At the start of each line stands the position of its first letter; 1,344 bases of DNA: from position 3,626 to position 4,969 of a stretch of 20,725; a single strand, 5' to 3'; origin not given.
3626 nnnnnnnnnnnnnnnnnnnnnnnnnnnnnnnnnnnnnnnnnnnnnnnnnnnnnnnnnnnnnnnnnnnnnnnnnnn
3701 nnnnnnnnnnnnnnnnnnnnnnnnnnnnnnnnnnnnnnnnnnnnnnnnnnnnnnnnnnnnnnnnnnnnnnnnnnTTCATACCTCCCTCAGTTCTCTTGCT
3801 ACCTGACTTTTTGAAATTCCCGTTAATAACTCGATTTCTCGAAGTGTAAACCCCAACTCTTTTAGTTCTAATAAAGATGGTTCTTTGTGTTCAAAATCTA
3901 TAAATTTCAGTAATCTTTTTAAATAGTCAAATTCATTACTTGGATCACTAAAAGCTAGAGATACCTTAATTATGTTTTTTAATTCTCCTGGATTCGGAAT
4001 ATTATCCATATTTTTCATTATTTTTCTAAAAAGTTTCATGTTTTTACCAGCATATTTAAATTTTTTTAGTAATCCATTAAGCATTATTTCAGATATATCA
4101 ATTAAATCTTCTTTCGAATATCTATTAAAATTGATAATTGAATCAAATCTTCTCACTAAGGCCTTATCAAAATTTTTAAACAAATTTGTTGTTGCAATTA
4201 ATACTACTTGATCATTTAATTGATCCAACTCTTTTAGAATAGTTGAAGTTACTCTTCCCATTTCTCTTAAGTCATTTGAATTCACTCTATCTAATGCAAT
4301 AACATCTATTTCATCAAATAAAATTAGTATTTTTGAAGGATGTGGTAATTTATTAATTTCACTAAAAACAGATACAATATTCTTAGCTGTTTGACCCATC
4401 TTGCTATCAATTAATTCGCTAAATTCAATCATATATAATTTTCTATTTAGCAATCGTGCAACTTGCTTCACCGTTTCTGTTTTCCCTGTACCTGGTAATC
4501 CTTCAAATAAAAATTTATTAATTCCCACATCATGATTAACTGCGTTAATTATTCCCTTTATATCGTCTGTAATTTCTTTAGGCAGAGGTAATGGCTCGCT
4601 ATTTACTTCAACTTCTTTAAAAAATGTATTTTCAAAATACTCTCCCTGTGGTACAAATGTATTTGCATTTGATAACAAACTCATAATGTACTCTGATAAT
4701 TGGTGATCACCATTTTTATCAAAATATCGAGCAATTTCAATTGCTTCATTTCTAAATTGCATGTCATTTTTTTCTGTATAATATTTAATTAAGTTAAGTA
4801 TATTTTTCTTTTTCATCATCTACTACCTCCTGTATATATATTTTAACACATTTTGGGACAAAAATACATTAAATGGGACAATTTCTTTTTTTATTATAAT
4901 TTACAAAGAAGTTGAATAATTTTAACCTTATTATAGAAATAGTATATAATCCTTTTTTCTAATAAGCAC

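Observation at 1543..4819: Translationally coupled AAA+ ATPase and cytoplasmic S8 subtilase operon: IetAS-like candidate defence system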

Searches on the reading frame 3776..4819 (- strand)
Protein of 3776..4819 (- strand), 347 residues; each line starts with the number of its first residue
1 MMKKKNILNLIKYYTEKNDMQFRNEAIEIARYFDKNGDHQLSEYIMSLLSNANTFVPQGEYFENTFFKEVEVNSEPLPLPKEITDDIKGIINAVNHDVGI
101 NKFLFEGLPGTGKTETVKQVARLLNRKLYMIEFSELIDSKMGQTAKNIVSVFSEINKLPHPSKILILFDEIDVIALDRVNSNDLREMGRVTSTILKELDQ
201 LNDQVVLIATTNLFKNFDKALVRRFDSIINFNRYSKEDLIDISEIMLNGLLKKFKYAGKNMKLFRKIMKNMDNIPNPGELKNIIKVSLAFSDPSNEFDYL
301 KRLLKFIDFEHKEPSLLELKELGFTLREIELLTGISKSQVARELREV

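Call 4: search_protein_families(library=padloc, proteins=[window:3776-4819:-], max_evalue=0.01)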
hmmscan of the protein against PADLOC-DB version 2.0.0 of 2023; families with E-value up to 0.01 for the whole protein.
window:3776-4819:- (347 aa): 8 families
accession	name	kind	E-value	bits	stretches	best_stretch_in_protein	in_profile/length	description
PDLC02196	IetA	-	7.5e-38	128.9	1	2-345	2-369/374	-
PDLC02195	IetA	-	7.4e-28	95.9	1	101-273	138-302/395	-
PDLC04232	IetA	-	2.5e-27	94.2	1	1-260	1-272/330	-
PDLC00915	TRIP13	-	3.2e-16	57.6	1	104-259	67-236/302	TRIP13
PDLC04231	IetA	-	7.1e-16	56.8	1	100-232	117-245/262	-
PDLC03838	DolB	-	4.1e-11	40.8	2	213-287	284-362/375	-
PDLC00914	TRIP13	-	1.4e-10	39.1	1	103-250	74-234/302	TRIP13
PDLC04140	mad8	-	0.00037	18.1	1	103-298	30-188/314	mads_8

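Call 5: search_protein_families(library=pfam, proteins=[window:3776-4819:-], max_evalue=0.01)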
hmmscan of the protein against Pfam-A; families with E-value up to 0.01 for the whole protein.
window:3776-4819:- (347 aa): 7 families
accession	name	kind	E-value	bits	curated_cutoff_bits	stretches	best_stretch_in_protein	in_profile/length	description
PF00004.35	AAA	-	1.4e-26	94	21.2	1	104-232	2-130/131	ATPase family associated with various cellular activities (AAA)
PF07726.17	AAA_3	-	8.5e-06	26.1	27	1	103-212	2-111/131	ATPase family associated with various cellular activities (AAA)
PF07728.20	AAA_5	-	2e-05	25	22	1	103-225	2-139/139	AAA domain (dynein-related subfamily)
PF12774.13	AAA_6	-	0.00021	20.9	25.2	1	106-144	38-77/327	Hydrolytic ATP binding site of dynein motor region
PF13173.12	AAA_14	-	0.00072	20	27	1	106-174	8-74/129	AAA domain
PF07724.20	AAA_2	-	0.0012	19.4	27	1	101-177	4-90/166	AAA domain (Cdc48 subfamily)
PF02223.23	Thymidylate_kin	-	0.0025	17.9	27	1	105-170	1-65/185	Thymidylate kinase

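Call 6: search_protein_families(library=ncbifam, proteins=[window:3776-4819:-], max_evalue=0.01)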
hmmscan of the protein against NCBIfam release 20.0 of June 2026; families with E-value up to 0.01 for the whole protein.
window:3776-4819:- (347 aa): 21 families
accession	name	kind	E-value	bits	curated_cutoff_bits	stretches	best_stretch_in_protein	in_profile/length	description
NF042959.1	IteA_antiphage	equivalog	2.2e-29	102.8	510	1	98-262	122-279/367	anti-phage ATPase IteA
NF003069.1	PRK03992.1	subfamily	1.1e-15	57.7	500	1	103-246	168-314/379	proteasome-activating nucleotidase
TIGR01242.2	TIGR01242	subfamily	1.6e-15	57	500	1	103-245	151-296/362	proteasome-activating nucleotidase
NF047748.1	PrtsmActNtasePan1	equivalog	7.1e-14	51.6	750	1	97-238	176-323/405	proteasome-activating nucleotidase Pan1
TIGR01243.1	CDC48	subfamily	3.7e-13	48.7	802.65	1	104-245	491-633/733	CDC48 family AAA ATPase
NF047747.1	PrtsmActNtasePan2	equivalog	4.6e-13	49.2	700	1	103-245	188-333/397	proteasome-activating nucleotidase Pan2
NF041006.2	cell_div_CdvC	equivalog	8.8e-11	41.3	650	1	104-234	138-273/370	cell division protein CdvC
TIGR01241.2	FtsH_fam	equivalog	4.6e-10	38.9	600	1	104-233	199-331/598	ATP-dependent zinc metalloprotease FtsH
TIGR02881.1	spore_V_K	equivalog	6.6e-08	31.9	422.95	1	102-273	44-220/261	stage V sporulation protein K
NF003229.0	PRK04195.1-5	equivalog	1.7e-07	30.3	280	1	103-242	47-173/413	replication factor C large subunit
NF008004.0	PRK10733.1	equivalog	5e-06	24.8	1008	1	104-226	189-314/644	ATP-dependent zinc metalloprotease FtsH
TIGR03689.1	pup_AAA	equivalog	6.8e-05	21.8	504.75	1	104-246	220-377/512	proteasome ATPase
TIGR03922.1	T7SS_EccA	equivalog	7.7e-05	21.4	466.65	1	101-246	313-463/557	type VII secretion AAA-ATPase EccA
TIGR02639.1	ClpA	equivalog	8.4e-05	21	993.15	1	97-137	484-524/734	ATP-dependent Clp protease ATP-binding subunit ClpA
NF001679.0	PRK00440.1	equivalog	0.00018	20.7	303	1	99-178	38-119/322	replication factor C small subunit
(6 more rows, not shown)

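Call 12: search_solved_structures(query=window:3776-4819:-, max_evalue=0.0001)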
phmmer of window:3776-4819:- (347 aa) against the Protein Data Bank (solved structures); distinct sequences matched with E-value up to 0.0001: 237 (the best 60 are shown).
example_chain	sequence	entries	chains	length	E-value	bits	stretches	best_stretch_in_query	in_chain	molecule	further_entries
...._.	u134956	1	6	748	9.2e-20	74.7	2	103-229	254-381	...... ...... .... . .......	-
7nku_A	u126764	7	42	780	1e-19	74.5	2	103-229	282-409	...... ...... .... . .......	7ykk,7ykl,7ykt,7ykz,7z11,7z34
6oaa_B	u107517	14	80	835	3.5e-19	72.8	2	104-343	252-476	Cell division control protein 48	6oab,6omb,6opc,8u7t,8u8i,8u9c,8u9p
8dar_A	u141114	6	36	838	3.5e-19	72.8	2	104-343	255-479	Cell division control protein 48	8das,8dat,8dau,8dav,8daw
7wbb_A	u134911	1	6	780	7.2e-19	71.7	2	103-229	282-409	AFG2 isoform 1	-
6oa9_A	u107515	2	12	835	9.1e-19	71.4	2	104-343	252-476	Cell division control protein 48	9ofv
6chs_H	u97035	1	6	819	2.5e-18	70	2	104-344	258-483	Putative cell division control protein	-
5vc7_A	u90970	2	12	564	1.2e-17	67.7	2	102-244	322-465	VCP-like ATPase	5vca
5g4g_A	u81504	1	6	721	2.5e-17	66.6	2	102-244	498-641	VCP-LIKE ATPASE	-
5g4f_A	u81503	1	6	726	2.6e-17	66.6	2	102-244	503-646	VCP-LIKE ATPASE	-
7wub_C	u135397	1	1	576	1.1e-16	64.5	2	103-267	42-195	Transitional endoplasmic reticulum ATPase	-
7wub_D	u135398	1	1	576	1.2e-16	64.5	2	103-267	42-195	Transitional endoplasmic reticulum ATPase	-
8rhn_K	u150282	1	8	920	1.3e-16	64.4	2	104-247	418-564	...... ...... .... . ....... homolog A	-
6mck_A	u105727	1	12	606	1.4e-16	64.2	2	103-267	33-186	Transitional endoplasmic reticulum ATPase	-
7rlh_A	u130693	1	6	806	2.9e-16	63.2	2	103-267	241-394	Transitional endoplasmic reticulum ATPase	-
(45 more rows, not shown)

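Call 19: find_homologous_proteins(query=window:3776-4819:-, max_evalue=0.00001)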
Query window:3776-4819:- (347 aa): 5769 proteins with E <= 0.00001 among 8000 candidates; the best 120 are listed.
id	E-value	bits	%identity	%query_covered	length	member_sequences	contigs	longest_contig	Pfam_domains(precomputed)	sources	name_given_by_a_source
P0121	1.0e-217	740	100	100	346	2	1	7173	PF07726.18,PF00004.36,PF07728.21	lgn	-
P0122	2.1e-177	607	79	100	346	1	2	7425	PF00004.36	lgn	-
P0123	3.8e-172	590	77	99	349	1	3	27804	PF00004.36,PF07728.21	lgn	-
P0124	1.8e-171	588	78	99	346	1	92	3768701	PF07726.18,PF00004.36,PF07728.21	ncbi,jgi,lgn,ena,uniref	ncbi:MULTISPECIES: ATP-binding protein [unclassified Enterococcus]|jgi:SpoVK/Ycf46/Vps4 family AAA+-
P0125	1.8e-171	588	78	99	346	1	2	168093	PF07726.18,PF00004.36,PF07728.21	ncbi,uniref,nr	ncbi:AAA family ATPase [Enterococcus casseliflavus]|uniref:AAA family ATPase n=1 Tax=Enterococcus ca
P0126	3.5e-171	587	77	99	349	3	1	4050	PF00004.36,PF07728.21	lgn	-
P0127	3.9e-171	587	78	99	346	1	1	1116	PF07726.18,PF00004.36,PF07728.21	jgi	jgi:SpoVK/Ycf46/Vps4 family AAA+-type ATPase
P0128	4.5e-171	587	78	99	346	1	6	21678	PF12774.14,PF07726.18,PF00004.36,PF07728.21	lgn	-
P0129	5.6e-171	586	78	99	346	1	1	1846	PF12774.14,PF07726.18,PF00004.36,PF07728.21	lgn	-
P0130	9.3e-171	586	78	99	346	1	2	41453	PF07726.18,PF00004.36,PF07728.21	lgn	-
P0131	9.5e-171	586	78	99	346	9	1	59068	PF07726.18,PF00004.36,PF07728.21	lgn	-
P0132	1.2e-170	585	78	99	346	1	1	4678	PF07726.18,PF00004.36,PF07728.21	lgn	-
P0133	4.2e-170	583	78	99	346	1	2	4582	PF07726.18,PF00004.36,PF07728.21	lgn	-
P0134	4.4e-170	583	78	99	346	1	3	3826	PF07726.18,PF00004.36,PF07728.21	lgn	-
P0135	9.4e-170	582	78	99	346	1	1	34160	PF07726.18,PF00004.36,PF07728.21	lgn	-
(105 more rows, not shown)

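Call 45: predict_structure(alignment_id=A2)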
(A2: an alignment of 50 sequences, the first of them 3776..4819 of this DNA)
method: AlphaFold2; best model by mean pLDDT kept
length: 347 residues; sequences in the alignment: 50
mean_pLDDT: 84.3   pTM: 0.72
mean pLDDT of the five models: 84.3, 83.9, 83.6, 81.1, 80.8
residues with pLDDT >= 90: 181; 70-90: 127; 50-70: 27; < 50: 12
segments of 3 or more residues with pLDDT < 50: 52-63
pLDDT, mean of each block of 10 residues (from residue 1): 69 71 78 81 75 33 63 77 94 91 93 93 93 80 85 90 93 67 73 90 94 85 93 94 94 91 96 91 93 93 87 84 94 91 82
secondary structure, 60 per line:
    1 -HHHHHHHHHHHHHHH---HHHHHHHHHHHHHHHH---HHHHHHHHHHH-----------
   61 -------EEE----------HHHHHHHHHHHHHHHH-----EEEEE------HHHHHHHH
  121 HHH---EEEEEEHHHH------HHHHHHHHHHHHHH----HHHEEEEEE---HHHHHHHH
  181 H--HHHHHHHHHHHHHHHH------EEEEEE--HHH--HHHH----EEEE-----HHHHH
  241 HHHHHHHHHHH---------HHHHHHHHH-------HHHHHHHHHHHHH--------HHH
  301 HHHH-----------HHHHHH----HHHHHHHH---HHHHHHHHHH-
elements in order: H2-16 H20-35 H39-49 E68-70 H81-96 E102-106 H113-123 E127-132 H133-136 H143-156 E164-169 H173-181 H184-199 E206-211 H219-222 E227-230 H236-251 H261-269 H277-289 H298-304 H316-321 H326-333 H337-346

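Call 48: fold_search(model_id=the predicted structure, library=pdb)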
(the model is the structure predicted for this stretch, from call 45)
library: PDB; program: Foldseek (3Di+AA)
matches with E <= 10: 1810; with E <= 0.001: 1409
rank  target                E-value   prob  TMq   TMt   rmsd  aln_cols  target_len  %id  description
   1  5c18_B                1.5e-09  1.00  0.55  0.28  10.7       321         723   20  p97-delta709-728 in complex with ATP-gamma-S (released 2016-01-13)
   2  8xku_E                2.3e-09  1.00  0.55  0.40   3.5       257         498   21  Cryo-EM structure of the Ycf2-FtsHi motor complex from Arabidopsis in ATP-bound state (released 2024-09-11)
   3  8rhn_L                2.6e-09  1.00  0.53  0.36  11.3       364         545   16  Structure of the 55LCC ATPase complex (released 2024-03-27)
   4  5l4g_I                2.8e-09  1.00  0.57  0.53   7.5       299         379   18  The human 26S proteasome at 3.9 A (released 2016-09-07)
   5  7t0v_B                2.8e-09  1.00  0.52  0.33   9.6       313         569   21  CryoEM structure of the crosslinked Rix7 AAA-ATPase (released 2022-03-02)
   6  5c18_A                3.3e-09  1.00  0.56  0.29  11.0       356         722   18  p97-delta709-728 in complex with ATP-gamma-S (released 2016-01-13)
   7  9cgc_I                3.8e-09  1.00  0.55  0.49   6.5       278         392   22  Yeast 26S proteasome non-substrate-engaged (S1 state) (released 2025-07-09)
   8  6epc_I                4.0e-09  1.00  0.53  0.48   5.3       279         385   21  Ground state 26S proteasome (GS2) (released 2018-02-07)
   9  5ln3_I                4.2e-09  1.00  0.56  0.54   4.8       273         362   21  The human 26S Proteasome at 6.8 Ang. (released 2017-03-22)
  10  4cr2_M                4.4e-09  1.00  0.52  0.49   5.1       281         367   22  Deep classification of a large cryo-EM dataset defines the conformational landscape of the 26S proteasome (released 2014-04-02)
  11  9nkg_C                4.6e-09  1.00  0.51  0.46   6.3       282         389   23  Structure of substrate engaged MIDN-bound human 26S proteasome, EB-MIDN (Composite map) (released 2025-05-07)
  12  9e8o_E                4.9e-09  1.00  0.52  0.49   3.4       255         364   23  Nub1/Fat10-processing human 26S proteasome bound to Txnl1 with Rpt2 at top of spiral staircase and partially unfolded  (released 2024-12-04)
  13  9e8n_F                5.1e-09  1.00  0.54  0.51   4.3       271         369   22  Nub1/Fat10-processing human 26S proteasome bound to Txnl1 with Rpt3 at top of spiral staircase (locally refined on the (released 2024-12-04)
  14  5c18_E                6.0e-09  1.00  0.57  0.30  11.0       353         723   20  p97-delta709-728 in complex with ATP-gamma-S (released 2016-01-13)
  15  9bji_B                6.0e-09  1.00  0.49  0.31  10.1       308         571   19  Cryo-EM structure of apo NVL (released 2026-01-21)
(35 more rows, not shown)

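Call 60: search_protein_families(library=pfam, alignment_id=A2, max_evalue=0.05)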
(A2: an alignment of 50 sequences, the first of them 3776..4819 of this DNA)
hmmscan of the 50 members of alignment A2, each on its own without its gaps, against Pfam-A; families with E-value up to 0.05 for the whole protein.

A. member 1, window:3776-4819:- (347 aa): 10 families
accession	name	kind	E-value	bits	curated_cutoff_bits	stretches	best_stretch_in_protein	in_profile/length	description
PF00004.35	AAA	-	1.4e-26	94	21.2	1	104-232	2-130/131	ATPase family associated with various cellular activities (AAA)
PF07726.17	AAA_3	-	8.5e-06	26.1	27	1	103-212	2-111/131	ATPase family associated with various cellular activities (AAA)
PF07728.20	AAA_5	-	2e-05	25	22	1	103-225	2-139/139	AAA domain (dynein-related subfamily)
PF12774.13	AAA_6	-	0.00021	20.9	25.2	1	106-144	38-77/327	Hydrolytic ATP binding site of dynein motor region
PF13173.12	AAA_14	-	0.00072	20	27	1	106-174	8-74/129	AAA domain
PF07724.20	AAA_2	-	0.0012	19.4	27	1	101-177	4-90/166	AAA domain (Cdc48 subfamily)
PF02223.23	Thymidylate_kin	-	0.0025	17.9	27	1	105-170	1-65/185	Thymidylate kinase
PF12775.13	AAA_7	-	0.02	14.9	25.8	1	102-144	35-80/181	P-loop containing dynein motor region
PF13245.12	AAA_19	-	0.035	14.7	25.1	0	93-128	4-39/134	AAA domain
PF13401.12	AAA_22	-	0.044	14.6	27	0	106-134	11-42/130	AAA domain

B. families by the number of members that match (of 50 scanned): 56 families (the first 25 are shown)
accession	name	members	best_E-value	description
PF00004.35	AAA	50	2e-28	ATPase family associated with various cellular activities (AAA)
PF07728.20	AAA_5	50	3.2e-08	AAA domain (dynein-related subfamily)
PF07726.17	AAA_3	50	1.2e-06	ATPase family associated with various cellular activities (AAA)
PF12774.13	AAA_6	50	3.1e-06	Hydrolytic ATP binding site of dynein motor region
PF07724.20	AAA_2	50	7.5e-06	AAA domain (Cdc48 subfamily)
PF13401.12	AAA_22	46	0.00033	AAA domain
PF13245.12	AAA_19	42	0.00011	AAA domain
PF13521.12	AAA_28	39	2e-05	AAA domain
PF12775.13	AAA_7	37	0.0027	P-loop containing dynein motor region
PF04851.21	ResIII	35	0.00023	Type III restriction enzyme, res subunit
PF13173.12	AAA_14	32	2.5e-05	AAA domain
PF20720.3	nSTAND3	31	0.00021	Novel STAND NTPase 3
PF13086.12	AAA_11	27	0.00018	AAA domain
PF13191.12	AAA_16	27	0.0012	AAA ATPase domain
PF13604.12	AAA_30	21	0.0044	AAA domain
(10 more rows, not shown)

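Call 64: search_solved_structures(query=A2, max_evalue=1e-10, show_alignments=3)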
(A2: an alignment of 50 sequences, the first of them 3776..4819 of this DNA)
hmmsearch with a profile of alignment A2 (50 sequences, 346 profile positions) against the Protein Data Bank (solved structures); distinct sequences matched with E-value up to 1e-10: 113 (the best 60 are shown).
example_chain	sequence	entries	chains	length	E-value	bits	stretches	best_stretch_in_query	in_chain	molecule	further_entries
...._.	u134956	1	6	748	5e-26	95.1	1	102-229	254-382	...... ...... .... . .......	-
7nku_A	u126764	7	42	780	5.7e-26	94.9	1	102-229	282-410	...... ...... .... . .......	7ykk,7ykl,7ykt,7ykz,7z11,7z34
7wbb_A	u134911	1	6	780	1.5e-24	90.2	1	102-229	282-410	AFG2 isoform 1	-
5vc7_A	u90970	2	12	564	5e-24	88.5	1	101-236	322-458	VCP-like ATPase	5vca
5g4g_A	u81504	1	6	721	1.2e-23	87.3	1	101-236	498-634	VCP-LIKE ATPASE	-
5g4f_A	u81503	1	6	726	1.2e-23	87.3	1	101-236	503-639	VCP-LIKE ATPASE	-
6oaa_B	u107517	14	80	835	1.6e-23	86.8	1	102-229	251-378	Cell division control protein 48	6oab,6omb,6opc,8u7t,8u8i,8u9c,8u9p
8dar_A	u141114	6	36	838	1.6e-23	86.8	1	102-229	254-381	Cell division control protein 48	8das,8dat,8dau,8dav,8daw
6chs_H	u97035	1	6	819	2.3e-23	86.3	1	102-229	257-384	Putative cell division control protein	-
6oa9_A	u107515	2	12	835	8.3e-23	84.5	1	102-229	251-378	Cell division control protein 48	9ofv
7wub_C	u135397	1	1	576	1.8e-21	80.1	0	102-230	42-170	Transitional endoplasmic reticulum ATPase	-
7wub_D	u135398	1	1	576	1.8e-21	80.1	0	102-230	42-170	Transitional endoplasmic reticulum ATPase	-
6mck_A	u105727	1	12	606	2.2e-21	79.8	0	102-230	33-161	Transitional endoplasmic reticulum ATPase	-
7rlj_A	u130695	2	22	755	4.2e-21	78.9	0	102-230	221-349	Transitional endoplasmic reticulum ATPase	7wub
8yka_A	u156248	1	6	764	4.4e-21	78.8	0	102-230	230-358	Transitional endoplasmic reticulum ATPase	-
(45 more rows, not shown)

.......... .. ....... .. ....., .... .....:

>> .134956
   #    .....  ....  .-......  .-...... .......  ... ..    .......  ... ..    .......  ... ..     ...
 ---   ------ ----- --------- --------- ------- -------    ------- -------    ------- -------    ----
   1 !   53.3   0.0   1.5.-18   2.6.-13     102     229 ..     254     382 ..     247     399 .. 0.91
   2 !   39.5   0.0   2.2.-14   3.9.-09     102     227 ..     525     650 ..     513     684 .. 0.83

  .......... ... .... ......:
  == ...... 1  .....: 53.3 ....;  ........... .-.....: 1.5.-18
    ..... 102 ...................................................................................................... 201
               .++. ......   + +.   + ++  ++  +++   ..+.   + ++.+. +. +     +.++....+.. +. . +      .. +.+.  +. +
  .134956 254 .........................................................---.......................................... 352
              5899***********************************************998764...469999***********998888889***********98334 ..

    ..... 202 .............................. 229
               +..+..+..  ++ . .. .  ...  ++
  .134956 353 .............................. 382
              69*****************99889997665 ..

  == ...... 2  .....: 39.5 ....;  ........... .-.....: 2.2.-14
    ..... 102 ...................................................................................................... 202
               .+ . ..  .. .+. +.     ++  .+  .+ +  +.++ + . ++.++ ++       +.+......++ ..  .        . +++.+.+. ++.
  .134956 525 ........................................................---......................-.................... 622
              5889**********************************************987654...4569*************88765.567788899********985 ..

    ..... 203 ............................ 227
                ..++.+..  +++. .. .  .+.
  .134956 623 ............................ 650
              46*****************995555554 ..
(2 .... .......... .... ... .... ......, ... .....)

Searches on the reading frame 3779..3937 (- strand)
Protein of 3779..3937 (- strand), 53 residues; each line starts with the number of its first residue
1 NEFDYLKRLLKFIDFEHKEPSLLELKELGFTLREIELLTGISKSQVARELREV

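Call 27: search_protein_families(library=pfam, proteins=[window:3779-3937:-], max_evalue=10)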
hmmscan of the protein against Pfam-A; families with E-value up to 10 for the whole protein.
seq(53 aa): 4 families
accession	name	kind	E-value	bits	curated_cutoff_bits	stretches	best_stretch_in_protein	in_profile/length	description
PF01381.28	HTH_3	-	0.022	15.2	23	1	25-48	5-28/55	Helix-turn-helix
PF12844.13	HTH_19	-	0.038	14.3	30.2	1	26-45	9-28/64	Helix-turn-helix domain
PF18253.6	HipN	-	0.043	14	23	1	6-30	5-29/42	Hsp70-interacting protein N N-terminal domain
PF19960.5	EAD7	-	0.087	13.1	32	1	24-50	13-40/62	Effector-associated domain 7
